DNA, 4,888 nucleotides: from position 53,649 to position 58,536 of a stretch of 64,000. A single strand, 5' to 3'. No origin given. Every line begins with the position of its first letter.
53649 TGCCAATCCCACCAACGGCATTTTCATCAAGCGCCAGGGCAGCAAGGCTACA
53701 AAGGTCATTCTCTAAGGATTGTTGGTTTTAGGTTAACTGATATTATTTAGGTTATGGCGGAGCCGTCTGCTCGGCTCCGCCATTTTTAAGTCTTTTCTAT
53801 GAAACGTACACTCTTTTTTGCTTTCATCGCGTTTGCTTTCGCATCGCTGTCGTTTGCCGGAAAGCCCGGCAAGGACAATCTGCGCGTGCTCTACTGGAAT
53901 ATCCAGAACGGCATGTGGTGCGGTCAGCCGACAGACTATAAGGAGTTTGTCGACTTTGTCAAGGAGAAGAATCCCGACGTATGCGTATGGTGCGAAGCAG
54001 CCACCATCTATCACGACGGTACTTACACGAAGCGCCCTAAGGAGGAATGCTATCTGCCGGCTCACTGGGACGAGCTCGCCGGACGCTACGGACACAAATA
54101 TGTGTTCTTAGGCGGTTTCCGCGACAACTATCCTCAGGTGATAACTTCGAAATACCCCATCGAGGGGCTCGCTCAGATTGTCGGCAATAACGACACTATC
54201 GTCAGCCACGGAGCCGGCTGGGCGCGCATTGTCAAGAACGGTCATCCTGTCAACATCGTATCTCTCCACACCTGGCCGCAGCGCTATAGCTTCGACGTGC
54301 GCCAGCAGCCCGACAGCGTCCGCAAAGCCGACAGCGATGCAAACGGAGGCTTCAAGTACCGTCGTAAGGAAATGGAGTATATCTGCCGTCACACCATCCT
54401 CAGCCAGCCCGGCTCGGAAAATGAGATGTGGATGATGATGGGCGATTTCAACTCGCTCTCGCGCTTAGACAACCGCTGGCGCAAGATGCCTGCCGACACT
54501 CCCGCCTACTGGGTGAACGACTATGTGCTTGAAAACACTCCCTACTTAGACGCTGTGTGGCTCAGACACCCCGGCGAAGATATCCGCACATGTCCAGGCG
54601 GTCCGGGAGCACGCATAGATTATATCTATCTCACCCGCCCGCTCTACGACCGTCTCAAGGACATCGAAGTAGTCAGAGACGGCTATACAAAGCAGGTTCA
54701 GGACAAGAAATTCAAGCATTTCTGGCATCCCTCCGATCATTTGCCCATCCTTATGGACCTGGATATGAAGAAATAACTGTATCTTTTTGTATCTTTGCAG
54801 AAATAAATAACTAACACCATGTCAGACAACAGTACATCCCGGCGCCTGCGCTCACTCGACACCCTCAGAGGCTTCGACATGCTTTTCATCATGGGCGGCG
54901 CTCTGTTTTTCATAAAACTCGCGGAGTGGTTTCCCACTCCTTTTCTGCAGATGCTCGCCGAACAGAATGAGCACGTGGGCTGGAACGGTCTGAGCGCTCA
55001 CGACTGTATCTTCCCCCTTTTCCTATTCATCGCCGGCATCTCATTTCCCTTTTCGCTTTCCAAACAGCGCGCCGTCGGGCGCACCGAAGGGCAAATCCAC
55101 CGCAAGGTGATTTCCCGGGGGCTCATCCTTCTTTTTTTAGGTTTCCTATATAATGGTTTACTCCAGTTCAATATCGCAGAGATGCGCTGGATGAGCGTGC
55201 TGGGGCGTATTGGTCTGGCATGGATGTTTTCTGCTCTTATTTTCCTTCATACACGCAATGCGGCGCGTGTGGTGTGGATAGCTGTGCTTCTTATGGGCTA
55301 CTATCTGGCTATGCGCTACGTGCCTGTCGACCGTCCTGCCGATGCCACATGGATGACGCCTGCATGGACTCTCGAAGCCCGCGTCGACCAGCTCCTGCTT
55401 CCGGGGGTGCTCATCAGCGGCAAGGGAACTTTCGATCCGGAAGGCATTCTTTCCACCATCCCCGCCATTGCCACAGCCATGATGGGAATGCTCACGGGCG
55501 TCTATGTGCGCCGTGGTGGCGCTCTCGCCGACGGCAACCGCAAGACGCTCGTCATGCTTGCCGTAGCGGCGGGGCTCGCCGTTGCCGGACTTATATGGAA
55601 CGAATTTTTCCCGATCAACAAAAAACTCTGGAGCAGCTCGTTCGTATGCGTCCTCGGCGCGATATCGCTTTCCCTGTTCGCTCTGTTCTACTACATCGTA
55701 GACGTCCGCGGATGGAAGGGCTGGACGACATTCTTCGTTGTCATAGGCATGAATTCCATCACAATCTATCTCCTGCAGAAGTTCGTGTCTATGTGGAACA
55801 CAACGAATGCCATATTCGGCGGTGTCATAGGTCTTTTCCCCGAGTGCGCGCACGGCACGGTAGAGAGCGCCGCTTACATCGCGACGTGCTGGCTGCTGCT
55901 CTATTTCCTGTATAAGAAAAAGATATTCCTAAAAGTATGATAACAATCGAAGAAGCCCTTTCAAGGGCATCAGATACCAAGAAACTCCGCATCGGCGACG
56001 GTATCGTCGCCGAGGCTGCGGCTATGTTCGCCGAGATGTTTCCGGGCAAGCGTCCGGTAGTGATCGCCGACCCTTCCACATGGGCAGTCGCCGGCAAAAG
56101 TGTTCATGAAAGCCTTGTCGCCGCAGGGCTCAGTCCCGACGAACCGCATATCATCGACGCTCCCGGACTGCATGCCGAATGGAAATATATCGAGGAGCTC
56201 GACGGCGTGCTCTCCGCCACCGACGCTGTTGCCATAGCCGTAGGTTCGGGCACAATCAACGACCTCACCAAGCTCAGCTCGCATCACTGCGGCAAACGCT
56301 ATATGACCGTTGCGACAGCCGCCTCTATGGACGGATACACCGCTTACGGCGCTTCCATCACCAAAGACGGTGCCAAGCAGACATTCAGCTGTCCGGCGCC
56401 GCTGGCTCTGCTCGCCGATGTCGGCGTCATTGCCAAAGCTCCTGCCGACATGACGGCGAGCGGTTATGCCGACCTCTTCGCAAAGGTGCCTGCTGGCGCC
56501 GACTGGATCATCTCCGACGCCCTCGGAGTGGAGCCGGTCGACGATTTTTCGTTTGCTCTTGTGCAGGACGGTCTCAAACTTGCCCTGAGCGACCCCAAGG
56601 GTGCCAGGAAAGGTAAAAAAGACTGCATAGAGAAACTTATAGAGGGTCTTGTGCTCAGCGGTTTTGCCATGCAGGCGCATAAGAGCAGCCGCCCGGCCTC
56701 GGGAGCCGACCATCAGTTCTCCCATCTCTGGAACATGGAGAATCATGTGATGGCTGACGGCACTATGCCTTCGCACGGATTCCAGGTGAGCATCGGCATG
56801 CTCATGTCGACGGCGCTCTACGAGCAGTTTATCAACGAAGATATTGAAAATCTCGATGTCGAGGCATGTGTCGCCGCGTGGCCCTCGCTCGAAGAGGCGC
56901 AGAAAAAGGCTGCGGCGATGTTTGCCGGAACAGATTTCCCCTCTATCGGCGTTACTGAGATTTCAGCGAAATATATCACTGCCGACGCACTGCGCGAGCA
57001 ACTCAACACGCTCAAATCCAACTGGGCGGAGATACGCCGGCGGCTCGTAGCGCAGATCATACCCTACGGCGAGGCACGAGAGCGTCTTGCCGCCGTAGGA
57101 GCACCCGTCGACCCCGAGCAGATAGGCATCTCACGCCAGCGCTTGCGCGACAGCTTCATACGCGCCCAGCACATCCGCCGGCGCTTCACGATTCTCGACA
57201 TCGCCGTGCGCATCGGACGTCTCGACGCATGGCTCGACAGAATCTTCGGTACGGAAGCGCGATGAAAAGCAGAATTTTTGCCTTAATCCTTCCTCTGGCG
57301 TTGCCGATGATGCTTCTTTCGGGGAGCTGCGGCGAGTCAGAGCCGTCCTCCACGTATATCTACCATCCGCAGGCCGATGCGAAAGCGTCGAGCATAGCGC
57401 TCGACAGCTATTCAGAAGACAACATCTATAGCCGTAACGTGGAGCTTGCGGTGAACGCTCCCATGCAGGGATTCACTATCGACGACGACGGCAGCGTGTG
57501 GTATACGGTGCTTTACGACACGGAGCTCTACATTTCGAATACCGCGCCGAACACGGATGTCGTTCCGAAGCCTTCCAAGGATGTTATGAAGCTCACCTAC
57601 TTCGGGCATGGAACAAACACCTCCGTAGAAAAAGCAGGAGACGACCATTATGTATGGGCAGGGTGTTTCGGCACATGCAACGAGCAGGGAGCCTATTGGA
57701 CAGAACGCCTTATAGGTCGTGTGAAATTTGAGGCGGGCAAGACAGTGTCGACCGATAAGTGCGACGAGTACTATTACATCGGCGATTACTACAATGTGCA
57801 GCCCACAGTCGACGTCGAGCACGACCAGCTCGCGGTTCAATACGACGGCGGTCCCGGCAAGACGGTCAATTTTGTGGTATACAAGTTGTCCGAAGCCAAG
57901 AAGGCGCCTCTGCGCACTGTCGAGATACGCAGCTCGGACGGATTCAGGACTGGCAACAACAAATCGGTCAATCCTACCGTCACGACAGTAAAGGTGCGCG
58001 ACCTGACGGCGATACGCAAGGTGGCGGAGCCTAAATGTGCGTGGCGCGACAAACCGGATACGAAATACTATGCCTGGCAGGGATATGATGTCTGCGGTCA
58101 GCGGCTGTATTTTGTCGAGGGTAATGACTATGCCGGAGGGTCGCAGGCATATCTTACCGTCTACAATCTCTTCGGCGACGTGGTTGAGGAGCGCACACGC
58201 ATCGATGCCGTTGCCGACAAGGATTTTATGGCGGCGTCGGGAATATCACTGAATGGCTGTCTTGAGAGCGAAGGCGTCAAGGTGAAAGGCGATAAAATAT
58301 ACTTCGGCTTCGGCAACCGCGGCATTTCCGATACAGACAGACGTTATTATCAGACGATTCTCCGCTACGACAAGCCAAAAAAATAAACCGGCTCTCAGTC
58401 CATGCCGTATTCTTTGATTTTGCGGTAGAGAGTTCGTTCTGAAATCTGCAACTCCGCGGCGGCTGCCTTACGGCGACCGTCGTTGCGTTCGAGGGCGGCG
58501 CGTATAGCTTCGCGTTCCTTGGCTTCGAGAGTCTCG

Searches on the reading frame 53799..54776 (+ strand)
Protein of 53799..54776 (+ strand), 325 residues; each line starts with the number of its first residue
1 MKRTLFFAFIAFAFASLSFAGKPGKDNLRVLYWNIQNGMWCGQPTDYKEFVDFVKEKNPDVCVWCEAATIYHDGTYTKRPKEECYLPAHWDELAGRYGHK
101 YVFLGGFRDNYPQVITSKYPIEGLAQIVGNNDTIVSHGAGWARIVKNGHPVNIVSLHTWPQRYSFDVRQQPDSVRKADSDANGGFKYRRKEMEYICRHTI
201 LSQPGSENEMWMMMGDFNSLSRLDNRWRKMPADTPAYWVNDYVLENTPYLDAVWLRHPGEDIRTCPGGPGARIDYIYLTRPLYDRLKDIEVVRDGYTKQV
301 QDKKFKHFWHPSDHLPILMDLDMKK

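Call 47: search_protein_families(library=pfam, proteins=[window:53799-54776:+], max_evalue=0.001)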
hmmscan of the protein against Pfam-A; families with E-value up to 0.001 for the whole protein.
window:53799-54776:+ (325 aa): 1 family
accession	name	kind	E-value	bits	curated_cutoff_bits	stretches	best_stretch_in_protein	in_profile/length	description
PF03372.29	Exo_endo_phos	-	6e-09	36.4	24.5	1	31-314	1-225/225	Endonuclease/Exonuclease/phosphatase family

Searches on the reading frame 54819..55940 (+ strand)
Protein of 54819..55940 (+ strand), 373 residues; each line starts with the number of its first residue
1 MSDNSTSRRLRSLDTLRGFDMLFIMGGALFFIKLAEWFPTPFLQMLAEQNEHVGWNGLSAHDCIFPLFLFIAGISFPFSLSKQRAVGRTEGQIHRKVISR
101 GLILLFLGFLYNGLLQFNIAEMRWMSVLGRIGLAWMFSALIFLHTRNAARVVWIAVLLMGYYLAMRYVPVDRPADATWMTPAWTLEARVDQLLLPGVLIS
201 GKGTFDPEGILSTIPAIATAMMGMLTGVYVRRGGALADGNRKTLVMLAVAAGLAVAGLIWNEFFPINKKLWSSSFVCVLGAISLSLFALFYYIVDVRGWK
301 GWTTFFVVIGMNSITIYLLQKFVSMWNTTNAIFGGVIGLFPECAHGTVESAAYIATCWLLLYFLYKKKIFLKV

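Call 3: search_protein_families(library=pfam, proteins=[window:54819-55940:+], max_evalue=0.001)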
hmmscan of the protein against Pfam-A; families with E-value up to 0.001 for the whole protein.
window:54819-55940:+ (373 aa): 0 families

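Call 4: search_protein_families(library=ncbifam, proteins=[window:54819-55940:+], max_evalue=0.001)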
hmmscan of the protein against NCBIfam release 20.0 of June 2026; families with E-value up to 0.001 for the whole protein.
window:54819-55940:+ (373 aa): 1 family
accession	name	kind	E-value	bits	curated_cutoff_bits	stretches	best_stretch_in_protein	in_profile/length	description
NF046061.1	NagX_SO_3504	equivalog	9.3e-86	288.2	480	1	8-373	2-369/369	transmembrane glucosamine N-acetyltransferase NagX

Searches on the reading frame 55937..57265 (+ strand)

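Call 3: search_protein_families(library=pfam, proteins=[window:55937-57265:+], max_evalue=0.001)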
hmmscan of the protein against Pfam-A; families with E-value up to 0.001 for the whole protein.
window:55937-57265:+ (442 aa): 1 family
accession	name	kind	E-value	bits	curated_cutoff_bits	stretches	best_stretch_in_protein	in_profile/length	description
PF13685.12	Fe-ADH_2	-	4.2e-35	121.4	28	1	18-169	1-149/149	Iron-containing alcohol dehydrogenase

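Call 4: search_protein_families(library=ncbifam, proteins=[window:55937-57265:+], max_evalue=0.001)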
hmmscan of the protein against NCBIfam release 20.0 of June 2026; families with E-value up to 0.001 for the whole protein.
window:55937-57265:+ (442 aa): 3 families
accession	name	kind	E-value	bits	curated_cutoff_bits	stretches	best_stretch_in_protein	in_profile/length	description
NF002022.0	PRK00843.1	equivalog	5.9e-51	173.5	413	2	15-297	12-284/350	NAD(P)-dependent glycerol-1-phosphate dehydrogenase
NF006941.0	PRK09423.1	subfamily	3.8e-10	39.1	336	1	17-183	11-175/367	glycerol dehydrogenase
NF053832.1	GlycoaldRedHalo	equivalog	1.2e-06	28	550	1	25-182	19-174/363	glycolaldehyde reductase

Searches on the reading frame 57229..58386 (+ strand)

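Call 3: search_protein_families(library=pfam, proteins=[window:57229-58386:+], max_evalue=0.001)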
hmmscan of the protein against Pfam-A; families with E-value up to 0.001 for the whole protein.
window:57229-58386:+ (385 aa): 1 family
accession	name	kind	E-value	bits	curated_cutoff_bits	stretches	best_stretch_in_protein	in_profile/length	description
PF21311.3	Phage_RBD_prop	-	0.00022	21.4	23.7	0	79-184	2-97/255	Phage 5-bladed beta propeller receptor binding platform domain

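Call 4: search_protein_families(library=ncbifam, proteins=[window:57229-58386:+], max_evalue=0.001)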
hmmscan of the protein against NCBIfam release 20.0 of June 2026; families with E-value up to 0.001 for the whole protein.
window:57229-58386:+ (385 aa): 0 families
